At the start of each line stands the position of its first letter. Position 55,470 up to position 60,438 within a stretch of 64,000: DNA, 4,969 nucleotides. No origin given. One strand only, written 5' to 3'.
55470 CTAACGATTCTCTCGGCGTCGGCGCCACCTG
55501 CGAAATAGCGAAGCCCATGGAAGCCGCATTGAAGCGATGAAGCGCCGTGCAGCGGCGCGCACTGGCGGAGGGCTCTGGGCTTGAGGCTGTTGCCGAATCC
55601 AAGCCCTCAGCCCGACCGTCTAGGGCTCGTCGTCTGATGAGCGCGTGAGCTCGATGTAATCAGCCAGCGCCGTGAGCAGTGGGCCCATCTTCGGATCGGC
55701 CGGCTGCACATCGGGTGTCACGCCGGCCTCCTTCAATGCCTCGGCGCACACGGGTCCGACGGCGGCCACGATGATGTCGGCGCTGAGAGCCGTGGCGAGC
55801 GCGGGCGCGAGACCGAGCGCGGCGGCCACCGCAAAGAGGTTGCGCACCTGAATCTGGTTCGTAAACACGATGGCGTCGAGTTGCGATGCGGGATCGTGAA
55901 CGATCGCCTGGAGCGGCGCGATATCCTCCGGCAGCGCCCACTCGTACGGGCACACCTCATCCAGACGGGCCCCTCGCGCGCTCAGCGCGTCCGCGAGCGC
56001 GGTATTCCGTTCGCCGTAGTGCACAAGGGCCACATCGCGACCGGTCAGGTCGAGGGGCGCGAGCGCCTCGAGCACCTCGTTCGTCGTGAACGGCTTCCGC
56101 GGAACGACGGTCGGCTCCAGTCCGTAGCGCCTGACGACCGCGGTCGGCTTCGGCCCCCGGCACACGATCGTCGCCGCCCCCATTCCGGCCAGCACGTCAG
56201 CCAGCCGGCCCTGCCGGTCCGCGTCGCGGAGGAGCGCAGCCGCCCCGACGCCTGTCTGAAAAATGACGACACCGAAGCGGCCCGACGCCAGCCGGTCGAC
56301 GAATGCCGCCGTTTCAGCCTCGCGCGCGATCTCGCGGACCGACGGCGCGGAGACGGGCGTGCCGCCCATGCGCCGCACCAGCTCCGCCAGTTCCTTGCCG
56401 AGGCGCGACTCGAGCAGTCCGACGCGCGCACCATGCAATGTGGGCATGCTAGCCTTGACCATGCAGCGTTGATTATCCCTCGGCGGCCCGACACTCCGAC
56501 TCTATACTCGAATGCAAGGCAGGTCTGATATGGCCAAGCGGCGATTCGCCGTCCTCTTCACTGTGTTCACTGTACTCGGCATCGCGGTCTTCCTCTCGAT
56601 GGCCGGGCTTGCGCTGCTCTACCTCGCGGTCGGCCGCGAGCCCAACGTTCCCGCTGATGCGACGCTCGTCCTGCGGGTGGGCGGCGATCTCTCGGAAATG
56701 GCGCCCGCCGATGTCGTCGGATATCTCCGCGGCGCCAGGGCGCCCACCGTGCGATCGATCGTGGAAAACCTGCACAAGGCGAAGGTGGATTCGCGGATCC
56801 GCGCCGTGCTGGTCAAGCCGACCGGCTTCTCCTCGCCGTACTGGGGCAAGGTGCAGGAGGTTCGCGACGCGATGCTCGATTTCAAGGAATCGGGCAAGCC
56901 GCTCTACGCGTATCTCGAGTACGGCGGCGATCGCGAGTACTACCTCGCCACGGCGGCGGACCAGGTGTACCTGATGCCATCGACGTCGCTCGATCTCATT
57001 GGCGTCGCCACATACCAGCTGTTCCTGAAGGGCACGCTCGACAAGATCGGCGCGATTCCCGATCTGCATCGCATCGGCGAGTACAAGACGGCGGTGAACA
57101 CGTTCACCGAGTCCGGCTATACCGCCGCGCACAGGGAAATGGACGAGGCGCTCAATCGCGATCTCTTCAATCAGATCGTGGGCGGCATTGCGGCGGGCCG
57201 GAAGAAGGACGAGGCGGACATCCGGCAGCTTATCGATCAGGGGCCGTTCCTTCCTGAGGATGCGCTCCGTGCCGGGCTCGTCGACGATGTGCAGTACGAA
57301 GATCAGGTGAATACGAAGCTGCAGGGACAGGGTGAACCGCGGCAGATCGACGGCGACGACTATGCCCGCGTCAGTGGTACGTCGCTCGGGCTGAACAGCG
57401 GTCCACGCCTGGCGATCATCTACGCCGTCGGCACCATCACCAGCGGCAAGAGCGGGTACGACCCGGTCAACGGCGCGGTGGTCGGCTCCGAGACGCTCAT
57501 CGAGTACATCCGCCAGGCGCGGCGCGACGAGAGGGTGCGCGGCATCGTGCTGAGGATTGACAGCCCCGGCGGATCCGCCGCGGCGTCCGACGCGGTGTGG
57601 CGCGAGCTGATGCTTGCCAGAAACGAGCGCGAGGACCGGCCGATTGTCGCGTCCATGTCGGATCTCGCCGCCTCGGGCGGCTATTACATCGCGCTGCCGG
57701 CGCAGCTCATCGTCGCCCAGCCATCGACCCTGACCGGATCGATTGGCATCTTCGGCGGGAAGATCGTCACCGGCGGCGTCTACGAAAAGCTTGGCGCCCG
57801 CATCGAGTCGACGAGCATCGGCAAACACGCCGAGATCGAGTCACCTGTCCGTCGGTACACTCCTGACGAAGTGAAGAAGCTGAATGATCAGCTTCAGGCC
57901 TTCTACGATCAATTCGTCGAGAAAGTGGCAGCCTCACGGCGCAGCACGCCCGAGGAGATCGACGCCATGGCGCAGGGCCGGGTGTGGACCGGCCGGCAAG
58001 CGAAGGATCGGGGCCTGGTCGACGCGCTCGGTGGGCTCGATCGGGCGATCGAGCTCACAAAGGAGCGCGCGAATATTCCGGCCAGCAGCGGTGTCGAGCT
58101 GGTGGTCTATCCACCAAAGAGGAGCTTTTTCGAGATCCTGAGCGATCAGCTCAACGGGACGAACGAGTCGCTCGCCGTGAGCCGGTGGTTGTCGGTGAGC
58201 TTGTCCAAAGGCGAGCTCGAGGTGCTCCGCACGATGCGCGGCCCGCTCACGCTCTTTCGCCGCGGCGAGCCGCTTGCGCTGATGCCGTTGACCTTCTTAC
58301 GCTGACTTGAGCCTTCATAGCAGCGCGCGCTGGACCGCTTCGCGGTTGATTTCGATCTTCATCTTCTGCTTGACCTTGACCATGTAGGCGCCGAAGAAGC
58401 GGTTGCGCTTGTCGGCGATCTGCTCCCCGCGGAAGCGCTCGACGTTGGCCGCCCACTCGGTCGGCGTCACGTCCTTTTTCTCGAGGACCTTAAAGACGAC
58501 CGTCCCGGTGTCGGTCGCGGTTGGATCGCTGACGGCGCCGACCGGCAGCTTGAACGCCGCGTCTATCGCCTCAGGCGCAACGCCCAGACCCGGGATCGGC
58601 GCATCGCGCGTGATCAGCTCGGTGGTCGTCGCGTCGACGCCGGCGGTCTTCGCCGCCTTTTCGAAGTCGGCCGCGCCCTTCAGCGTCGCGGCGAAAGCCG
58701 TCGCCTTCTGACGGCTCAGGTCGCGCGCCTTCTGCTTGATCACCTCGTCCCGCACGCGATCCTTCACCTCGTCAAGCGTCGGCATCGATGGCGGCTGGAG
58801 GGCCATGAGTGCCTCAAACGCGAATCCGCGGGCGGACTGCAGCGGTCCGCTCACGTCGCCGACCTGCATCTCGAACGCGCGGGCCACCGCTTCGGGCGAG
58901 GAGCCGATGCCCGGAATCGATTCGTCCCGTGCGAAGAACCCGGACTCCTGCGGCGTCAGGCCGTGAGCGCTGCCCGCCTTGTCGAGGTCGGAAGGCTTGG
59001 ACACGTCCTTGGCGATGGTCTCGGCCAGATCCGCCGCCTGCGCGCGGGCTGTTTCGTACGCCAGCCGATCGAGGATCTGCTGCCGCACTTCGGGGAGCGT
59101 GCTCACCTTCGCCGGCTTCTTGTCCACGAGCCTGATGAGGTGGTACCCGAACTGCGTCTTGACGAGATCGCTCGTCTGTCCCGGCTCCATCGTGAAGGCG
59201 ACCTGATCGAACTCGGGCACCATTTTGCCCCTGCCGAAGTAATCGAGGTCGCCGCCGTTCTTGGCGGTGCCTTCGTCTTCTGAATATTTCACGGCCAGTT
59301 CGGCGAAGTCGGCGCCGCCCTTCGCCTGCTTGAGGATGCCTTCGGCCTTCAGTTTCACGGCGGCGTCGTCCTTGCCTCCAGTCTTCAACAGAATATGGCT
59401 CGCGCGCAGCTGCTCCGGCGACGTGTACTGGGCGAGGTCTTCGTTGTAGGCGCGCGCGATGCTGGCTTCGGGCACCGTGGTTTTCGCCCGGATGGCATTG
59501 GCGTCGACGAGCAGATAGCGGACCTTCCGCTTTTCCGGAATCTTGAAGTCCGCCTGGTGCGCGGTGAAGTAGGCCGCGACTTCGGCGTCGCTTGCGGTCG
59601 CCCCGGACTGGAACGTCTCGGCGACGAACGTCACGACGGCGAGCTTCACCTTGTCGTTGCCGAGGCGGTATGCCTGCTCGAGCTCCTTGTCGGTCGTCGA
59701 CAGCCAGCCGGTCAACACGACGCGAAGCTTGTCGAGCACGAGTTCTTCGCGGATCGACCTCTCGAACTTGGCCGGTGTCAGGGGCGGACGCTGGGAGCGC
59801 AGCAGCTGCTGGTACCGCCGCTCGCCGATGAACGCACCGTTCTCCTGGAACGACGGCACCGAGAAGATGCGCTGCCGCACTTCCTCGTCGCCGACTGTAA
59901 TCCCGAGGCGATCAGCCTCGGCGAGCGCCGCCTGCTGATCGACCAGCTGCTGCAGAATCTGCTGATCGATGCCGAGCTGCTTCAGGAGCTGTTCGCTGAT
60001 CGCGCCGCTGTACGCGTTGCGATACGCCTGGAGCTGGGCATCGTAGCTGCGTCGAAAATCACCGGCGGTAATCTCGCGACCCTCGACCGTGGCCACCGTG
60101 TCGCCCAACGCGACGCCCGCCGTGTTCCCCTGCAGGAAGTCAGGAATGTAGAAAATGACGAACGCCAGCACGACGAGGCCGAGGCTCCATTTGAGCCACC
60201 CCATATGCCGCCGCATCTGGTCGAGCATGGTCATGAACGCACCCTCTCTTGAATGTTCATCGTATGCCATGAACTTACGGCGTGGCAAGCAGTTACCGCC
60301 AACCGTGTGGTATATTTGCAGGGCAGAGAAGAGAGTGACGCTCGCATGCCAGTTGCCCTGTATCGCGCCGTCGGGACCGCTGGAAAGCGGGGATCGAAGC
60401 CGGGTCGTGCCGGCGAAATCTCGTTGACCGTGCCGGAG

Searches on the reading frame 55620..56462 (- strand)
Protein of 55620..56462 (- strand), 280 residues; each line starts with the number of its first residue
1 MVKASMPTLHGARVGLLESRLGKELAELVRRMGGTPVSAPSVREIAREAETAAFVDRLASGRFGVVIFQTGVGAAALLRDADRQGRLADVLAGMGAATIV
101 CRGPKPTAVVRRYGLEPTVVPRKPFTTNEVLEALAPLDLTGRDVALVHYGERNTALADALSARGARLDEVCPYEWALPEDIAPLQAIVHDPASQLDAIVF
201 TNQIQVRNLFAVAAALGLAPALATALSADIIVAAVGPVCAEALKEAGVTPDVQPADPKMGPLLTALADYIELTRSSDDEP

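Call 8: search_protein_families(library=ncbifam, proteins=[window:55620-56462:-])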
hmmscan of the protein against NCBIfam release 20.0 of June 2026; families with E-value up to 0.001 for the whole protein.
window:55620-56462:- (280 aa): 4 families
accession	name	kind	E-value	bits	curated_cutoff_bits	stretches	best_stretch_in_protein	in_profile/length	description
NF004584.0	PRK05928.2-1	equivalog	9.1e-50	169.5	233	1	8-271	3-266/269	uroporphyrinogen-III synthase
NF005568.0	PRK07239.1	equivalog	2.5e-40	138.6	273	1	3-275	4-280/381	uroporphyrinogen-III synthase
NF004587.0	PRK05928.2-5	equivalog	5.9e-22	78.4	246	1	25-270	20-241/245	uroporphyrinogen-III synthase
NF004593.0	PRK05928.4-2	equivalog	4.6e-08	32.8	275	0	191-256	49-106/247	uroporphyrinogen-III synthase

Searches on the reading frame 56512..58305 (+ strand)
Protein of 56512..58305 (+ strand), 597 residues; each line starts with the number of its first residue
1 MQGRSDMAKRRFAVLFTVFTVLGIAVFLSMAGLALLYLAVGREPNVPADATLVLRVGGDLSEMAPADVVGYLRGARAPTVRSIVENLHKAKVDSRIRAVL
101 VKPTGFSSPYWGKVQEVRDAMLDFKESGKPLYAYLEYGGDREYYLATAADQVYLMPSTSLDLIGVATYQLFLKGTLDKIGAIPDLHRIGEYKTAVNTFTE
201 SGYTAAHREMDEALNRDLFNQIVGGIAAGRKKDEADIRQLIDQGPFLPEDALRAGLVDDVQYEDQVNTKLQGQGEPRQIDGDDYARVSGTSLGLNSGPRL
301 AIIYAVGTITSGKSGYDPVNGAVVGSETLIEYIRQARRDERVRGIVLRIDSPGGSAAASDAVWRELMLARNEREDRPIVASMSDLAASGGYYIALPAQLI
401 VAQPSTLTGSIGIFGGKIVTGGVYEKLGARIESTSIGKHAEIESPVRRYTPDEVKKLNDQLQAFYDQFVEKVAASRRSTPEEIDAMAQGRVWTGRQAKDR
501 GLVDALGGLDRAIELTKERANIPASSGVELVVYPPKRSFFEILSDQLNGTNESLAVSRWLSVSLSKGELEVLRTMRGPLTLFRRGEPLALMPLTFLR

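Call 8: search_protein_families(library=ncbifam, proteins=[window:56512-58305:+])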
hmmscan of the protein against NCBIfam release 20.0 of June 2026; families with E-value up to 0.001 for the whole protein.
window:56512-58305:+ (597 aa): 5 families
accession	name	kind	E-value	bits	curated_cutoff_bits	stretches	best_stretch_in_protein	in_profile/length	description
TIGR00705.1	SppA_67K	equivalog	4.3e-100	335.8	311.45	1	24-550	15-553/590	signal peptide peptidase SppA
NF008195.0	PRK10949.1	equivalog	4.2e-82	276.3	746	1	82-553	99-570/618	signal peptide peptidase SppA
TIGR00706.1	SppA_dom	equivalog_domain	1.4e-65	220.8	155.45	2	319-518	7-205/208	signal peptide peptidase SppA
NF008745.0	PRK11778.1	equivalog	1.1e-20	74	259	1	345-520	133-304/345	protease SohB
NF045542.1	Clp_rel_HeadMat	equivalog_domain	0.0002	21.3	120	0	333-403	27-90/165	head maturation protease, ClpP-related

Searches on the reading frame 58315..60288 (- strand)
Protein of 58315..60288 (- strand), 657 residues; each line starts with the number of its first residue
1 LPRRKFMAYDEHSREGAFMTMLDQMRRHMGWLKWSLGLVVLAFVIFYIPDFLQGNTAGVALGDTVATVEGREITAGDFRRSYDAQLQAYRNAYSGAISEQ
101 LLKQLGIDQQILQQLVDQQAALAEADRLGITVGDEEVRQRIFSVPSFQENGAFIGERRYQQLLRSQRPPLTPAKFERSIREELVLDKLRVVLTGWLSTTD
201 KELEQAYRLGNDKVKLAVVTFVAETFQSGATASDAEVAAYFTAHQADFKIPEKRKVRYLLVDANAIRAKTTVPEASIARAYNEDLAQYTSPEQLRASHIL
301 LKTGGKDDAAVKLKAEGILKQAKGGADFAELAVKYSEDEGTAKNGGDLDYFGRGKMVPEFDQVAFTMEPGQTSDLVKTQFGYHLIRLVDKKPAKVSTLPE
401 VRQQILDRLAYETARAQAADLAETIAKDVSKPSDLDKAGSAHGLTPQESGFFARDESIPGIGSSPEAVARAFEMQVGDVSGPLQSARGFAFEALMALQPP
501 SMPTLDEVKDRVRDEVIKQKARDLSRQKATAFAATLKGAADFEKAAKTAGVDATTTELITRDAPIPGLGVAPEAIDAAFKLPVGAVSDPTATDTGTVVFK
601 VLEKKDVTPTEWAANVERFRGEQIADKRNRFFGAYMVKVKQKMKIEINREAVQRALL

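Call 8: search_protein_families(library=ncbifam, proteins=[window:58315-60288:-])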
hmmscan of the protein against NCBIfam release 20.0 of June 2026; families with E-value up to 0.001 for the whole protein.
window:58315-60288:- (657 aa): 10 families
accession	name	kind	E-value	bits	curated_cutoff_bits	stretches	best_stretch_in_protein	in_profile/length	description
NF008054.0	PRK10788.1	equivalog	2.4e-66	224.8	493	1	31-648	13-620/626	peptidylprolyl isomerase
NF000809.0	PRK00059.1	equivalog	2.5e-39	135.6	303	2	270-419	172-316/336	peptidylprolyl isomerase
NF002827.0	PRK03002.1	equivalog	1e-34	119.9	343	2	264-412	108-245/285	peptidylprolyl isomerase PrsA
NF002824.0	PRK02998.1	subfamily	3.4e-34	118.5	360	2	278-435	120-266/283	peptidylprolyl isomerase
TIGR02933.1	nifM_nitrog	equivalog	1.4e-28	100.5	168.2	1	273-413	103-243/256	nitrogen fixation protein NifM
NF002846.0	PRK03095.1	equivalog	1.3e-26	93.8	361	1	265-429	105-258/287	peptidylprolyl isomerase PrsA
NF008038.0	PRK10770.1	equivalog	1.3e-18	67.1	394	1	292-391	283-384/431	peptidylprolyl isomerase SurA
NF011969.0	PRK15441.1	equivalog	2.1e-14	53.7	127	1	315-388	18-90/93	peptidylprolyl isomerase PpiC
NF003356.0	PRK04405.1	subfamily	2e-12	46.8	339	1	312-426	155-269/299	peptidylprolyl isomerase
NF051879.1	TDE1658_narrow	equivalog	2.1e-08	33.5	340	0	107-166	60-120/342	MOSP complex formation periplasmic protein, TDE1658 family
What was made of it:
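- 56530..60234 (.): sppA (+, 56530-58305) and ppiD/SurA-like (-, 58315-60234), intact (controls). Full-length HMM matches (call 8).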
